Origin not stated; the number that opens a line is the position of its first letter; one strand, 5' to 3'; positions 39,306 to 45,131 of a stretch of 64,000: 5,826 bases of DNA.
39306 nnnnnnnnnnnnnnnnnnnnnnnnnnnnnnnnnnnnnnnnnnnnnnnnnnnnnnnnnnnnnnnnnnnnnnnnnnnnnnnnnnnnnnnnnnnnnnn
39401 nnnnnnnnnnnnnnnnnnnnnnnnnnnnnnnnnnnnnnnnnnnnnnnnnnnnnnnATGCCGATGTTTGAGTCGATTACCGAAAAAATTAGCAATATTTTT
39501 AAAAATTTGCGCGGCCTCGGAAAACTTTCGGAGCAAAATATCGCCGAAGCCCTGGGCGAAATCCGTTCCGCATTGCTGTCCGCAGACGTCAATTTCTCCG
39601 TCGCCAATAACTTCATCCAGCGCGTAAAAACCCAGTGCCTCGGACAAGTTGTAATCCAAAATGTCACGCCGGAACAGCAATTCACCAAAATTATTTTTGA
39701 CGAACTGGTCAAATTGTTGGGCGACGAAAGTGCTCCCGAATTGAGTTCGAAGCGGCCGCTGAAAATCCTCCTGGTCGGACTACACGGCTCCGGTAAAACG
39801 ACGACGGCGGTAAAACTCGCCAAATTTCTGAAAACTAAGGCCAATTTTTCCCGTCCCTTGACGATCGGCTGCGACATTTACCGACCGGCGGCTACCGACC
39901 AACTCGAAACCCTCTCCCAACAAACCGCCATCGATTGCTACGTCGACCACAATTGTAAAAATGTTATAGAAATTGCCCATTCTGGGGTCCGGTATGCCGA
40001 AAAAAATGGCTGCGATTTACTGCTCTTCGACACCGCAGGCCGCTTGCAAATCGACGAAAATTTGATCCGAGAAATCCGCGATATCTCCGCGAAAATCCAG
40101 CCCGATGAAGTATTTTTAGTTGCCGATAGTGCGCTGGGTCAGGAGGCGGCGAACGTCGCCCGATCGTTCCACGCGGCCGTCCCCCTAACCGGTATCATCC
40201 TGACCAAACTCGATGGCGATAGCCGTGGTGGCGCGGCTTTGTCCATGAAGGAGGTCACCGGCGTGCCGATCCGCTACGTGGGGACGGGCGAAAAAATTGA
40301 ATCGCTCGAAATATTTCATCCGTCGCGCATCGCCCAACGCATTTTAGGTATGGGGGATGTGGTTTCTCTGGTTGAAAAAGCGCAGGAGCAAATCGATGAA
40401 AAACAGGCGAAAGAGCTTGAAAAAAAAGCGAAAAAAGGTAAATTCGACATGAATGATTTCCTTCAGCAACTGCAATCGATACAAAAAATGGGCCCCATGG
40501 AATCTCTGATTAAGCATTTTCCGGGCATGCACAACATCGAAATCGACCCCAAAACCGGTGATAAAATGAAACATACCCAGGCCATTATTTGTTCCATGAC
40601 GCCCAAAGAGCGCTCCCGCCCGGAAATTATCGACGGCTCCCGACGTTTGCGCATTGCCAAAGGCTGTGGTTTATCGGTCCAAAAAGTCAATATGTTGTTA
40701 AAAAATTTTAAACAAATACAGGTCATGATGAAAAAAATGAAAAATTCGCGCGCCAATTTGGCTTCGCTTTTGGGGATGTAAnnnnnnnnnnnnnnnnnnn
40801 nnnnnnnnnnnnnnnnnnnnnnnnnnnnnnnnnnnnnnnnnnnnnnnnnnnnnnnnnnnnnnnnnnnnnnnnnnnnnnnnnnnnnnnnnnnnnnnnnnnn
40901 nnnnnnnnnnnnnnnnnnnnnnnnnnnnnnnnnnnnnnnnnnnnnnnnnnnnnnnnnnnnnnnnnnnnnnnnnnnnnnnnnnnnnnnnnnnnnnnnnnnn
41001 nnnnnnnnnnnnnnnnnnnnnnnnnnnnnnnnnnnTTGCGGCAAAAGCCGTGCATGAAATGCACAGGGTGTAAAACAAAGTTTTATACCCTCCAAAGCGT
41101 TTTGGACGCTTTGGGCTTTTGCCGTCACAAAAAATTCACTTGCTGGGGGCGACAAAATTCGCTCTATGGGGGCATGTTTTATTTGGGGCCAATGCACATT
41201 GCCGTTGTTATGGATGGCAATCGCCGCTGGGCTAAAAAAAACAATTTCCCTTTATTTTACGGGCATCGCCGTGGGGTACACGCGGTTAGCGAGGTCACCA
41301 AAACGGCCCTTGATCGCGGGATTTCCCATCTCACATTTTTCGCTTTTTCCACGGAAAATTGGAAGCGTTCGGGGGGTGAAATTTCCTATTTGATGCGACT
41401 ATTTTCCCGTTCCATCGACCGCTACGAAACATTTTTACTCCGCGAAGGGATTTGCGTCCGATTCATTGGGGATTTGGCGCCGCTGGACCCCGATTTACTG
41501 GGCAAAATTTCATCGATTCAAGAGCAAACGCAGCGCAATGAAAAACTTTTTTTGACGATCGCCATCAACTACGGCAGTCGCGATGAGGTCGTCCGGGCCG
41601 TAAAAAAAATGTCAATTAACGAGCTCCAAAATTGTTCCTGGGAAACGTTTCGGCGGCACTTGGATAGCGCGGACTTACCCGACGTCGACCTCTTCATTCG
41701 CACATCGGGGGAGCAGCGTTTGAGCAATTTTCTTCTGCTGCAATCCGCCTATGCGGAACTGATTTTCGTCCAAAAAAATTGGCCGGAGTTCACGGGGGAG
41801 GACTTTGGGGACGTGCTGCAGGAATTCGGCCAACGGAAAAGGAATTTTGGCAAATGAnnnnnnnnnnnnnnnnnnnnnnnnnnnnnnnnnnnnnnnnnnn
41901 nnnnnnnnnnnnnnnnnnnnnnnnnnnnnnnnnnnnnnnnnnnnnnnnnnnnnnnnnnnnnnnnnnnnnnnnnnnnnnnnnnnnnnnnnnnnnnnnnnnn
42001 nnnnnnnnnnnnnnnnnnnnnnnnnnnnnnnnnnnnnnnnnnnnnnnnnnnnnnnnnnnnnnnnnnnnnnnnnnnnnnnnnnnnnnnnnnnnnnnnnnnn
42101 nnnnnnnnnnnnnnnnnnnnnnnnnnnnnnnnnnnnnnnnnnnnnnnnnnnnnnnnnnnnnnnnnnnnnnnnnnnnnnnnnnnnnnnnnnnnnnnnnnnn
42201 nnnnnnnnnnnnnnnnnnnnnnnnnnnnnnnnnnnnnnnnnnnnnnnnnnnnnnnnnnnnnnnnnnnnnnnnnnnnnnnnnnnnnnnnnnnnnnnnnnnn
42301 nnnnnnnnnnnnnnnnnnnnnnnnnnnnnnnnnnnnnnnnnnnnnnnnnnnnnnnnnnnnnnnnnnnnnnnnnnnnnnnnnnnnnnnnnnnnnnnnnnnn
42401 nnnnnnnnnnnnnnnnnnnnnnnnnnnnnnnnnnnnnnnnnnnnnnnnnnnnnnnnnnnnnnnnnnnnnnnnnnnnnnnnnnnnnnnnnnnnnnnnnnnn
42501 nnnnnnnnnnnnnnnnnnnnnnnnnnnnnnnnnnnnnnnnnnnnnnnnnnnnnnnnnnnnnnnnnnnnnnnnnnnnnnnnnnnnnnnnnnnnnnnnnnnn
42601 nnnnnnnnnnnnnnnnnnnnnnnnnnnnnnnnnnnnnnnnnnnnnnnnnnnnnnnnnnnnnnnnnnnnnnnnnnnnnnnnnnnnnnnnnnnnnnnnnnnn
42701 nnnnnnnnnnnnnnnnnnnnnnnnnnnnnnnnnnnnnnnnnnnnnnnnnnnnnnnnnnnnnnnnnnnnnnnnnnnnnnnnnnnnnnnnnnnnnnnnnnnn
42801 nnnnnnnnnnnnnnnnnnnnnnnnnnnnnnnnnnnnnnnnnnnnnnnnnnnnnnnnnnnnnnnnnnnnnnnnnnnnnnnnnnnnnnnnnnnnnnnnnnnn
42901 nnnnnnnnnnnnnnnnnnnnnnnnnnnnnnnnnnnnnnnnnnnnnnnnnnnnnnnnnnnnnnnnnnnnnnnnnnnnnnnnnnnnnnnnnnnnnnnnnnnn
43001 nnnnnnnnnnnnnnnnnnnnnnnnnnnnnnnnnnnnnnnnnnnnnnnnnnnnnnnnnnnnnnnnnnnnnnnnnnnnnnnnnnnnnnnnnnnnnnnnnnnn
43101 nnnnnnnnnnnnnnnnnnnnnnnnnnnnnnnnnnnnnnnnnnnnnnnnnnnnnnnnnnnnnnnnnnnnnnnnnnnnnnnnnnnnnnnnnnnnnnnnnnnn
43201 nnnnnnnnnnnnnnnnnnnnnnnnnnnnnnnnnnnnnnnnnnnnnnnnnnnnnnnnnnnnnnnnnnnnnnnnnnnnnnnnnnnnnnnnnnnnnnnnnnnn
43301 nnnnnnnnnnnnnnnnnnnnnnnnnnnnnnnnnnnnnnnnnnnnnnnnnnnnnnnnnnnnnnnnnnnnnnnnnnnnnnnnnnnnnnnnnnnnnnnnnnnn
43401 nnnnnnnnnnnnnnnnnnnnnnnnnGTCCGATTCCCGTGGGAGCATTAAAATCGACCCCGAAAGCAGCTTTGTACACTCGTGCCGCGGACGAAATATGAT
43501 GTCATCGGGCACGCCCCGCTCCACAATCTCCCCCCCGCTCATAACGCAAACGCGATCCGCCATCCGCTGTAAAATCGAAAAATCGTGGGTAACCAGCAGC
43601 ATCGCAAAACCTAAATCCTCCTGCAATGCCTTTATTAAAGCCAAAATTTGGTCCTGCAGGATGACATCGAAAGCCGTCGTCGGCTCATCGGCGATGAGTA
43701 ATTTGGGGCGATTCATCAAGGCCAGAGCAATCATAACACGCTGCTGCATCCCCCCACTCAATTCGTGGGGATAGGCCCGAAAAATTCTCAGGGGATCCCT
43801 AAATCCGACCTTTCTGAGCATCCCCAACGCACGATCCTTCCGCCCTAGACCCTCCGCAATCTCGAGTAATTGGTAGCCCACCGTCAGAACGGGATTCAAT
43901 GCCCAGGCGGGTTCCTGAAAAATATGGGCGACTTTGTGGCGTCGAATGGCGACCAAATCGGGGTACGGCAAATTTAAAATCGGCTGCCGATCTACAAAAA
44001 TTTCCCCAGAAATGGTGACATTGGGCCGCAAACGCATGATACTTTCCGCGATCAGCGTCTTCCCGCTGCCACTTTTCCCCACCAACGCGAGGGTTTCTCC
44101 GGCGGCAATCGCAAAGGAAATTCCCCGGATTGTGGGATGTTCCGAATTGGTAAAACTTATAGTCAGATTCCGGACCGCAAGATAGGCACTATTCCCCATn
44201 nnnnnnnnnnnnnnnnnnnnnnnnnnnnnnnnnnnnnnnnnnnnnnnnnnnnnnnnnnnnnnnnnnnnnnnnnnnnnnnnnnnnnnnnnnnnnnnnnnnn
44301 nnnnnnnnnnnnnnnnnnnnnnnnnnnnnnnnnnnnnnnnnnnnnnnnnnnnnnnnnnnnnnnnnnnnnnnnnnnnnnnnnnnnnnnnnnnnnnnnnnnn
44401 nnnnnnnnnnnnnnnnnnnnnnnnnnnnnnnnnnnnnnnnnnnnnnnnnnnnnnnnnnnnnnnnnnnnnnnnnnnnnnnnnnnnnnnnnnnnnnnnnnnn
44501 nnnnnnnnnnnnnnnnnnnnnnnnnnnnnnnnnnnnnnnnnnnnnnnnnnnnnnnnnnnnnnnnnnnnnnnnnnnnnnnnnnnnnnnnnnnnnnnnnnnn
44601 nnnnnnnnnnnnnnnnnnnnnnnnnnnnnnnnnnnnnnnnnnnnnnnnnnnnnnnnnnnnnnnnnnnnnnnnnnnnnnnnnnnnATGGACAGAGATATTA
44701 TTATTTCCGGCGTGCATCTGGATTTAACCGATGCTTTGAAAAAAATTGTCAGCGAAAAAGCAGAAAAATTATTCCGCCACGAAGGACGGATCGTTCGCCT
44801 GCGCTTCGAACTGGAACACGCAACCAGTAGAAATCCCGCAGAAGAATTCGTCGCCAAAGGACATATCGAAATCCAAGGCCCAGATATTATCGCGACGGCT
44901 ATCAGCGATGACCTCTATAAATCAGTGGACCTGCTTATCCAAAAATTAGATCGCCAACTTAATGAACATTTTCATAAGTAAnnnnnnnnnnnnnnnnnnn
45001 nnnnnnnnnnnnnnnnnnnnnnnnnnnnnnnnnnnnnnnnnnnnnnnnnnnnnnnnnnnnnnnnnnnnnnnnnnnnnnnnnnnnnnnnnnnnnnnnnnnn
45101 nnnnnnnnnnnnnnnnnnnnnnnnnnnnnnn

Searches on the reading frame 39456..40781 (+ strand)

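Call 17: search_protein_families(library=pfam, proteins=[window:39456-40781:+])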
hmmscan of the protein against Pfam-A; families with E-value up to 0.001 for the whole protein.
window:39456-40781:+ (441 aa): 5 families
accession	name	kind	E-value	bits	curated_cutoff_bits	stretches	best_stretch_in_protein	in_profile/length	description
PF00448.28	SRP54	-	2.2e-64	217.2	22.7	1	103-298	3-196/196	SRP54-type protein, GTPase domain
PF02978.25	SRP_SPB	-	8.7e-32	109.8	27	1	329-425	1-91/91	Signal peptide binding domain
PF02881.24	SRP54_N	-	1.2e-18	67.5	22.4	1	8-84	2-75/75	SRP54-type protein, helical bundle domain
PF06414.18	Zeta_toxin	-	0.00049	20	22.3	1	93-190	9-100/199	Zeta toxin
PF13479.12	AAA_24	-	0.0007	19.9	27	0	101-197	2-76/195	AAA domain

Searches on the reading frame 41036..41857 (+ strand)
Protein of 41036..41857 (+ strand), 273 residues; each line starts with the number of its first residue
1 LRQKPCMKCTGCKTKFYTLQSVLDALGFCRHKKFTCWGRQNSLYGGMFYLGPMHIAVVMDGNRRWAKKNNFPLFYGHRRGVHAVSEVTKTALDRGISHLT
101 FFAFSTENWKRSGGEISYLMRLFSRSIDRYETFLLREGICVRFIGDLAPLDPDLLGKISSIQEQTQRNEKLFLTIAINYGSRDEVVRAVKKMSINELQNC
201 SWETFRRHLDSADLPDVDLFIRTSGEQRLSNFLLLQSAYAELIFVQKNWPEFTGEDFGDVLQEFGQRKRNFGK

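Call 17: search_protein_families(library=pfam, proteins=[window:41036-41857:+])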
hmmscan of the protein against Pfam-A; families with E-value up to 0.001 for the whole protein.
window:41036-41857:+ (273 aa): 1 family
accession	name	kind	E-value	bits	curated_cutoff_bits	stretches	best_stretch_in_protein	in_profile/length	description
PF01255.24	Prenyltransf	-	7.9e-74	248.3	27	1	58-272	1-219/219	Putative undecaprenyl diphosphate synthase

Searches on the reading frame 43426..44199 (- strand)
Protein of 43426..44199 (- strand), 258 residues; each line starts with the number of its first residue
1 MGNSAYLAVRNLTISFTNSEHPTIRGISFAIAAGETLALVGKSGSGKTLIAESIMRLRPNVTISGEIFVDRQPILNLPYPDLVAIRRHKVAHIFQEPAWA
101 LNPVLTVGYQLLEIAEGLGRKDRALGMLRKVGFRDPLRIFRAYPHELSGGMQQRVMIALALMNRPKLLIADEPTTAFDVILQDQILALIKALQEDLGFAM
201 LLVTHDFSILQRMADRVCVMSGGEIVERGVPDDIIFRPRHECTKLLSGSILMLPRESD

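Call 17: search_protein_families(library=pfam, proteins=[window:43426-44199:-])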
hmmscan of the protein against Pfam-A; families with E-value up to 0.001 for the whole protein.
window:43426-44199:- (258 aa): 2 families
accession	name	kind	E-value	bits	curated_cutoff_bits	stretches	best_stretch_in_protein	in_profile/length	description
PF00005.33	ABC_tran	-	7e-28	98.4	25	1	25-175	2-137/137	ABC transporter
PF01078.27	Mg_chelatase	-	0.00038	20.4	20.3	0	24-63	12-51/207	Magnesium chelatase, subunit ChlI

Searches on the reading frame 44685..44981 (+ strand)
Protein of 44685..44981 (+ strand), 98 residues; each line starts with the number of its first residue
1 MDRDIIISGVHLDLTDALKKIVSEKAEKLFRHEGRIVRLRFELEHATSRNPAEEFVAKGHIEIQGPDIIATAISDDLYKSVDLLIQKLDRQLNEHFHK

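Call 17: search_protein_families(library=pfam, proteins=[window:44685-44981:+])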
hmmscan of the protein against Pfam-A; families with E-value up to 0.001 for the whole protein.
window:44685-44981:+ (98 aa): 1 family
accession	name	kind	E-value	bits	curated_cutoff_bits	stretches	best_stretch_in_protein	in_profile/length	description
PF02482.25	Ribosomal_S30AE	-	1.2e-16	61.6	23.7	1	5-98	1-86/88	Sigma 54 modulation protein / S30EA ribosomal protein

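Call 22: find_encoding_contigs(protein=window:44685-44981:+, flank=10000, max_places=10)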
Protein window:44685-44981:+ (98 aa): 1 contig read that carries it; 1 place shown.
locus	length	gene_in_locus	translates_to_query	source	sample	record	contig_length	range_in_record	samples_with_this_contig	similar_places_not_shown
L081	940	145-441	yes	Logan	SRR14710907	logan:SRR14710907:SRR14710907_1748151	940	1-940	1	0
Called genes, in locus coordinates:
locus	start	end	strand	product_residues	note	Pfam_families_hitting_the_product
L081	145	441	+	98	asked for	PF02482:Ribosomal_S30AE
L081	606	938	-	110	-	?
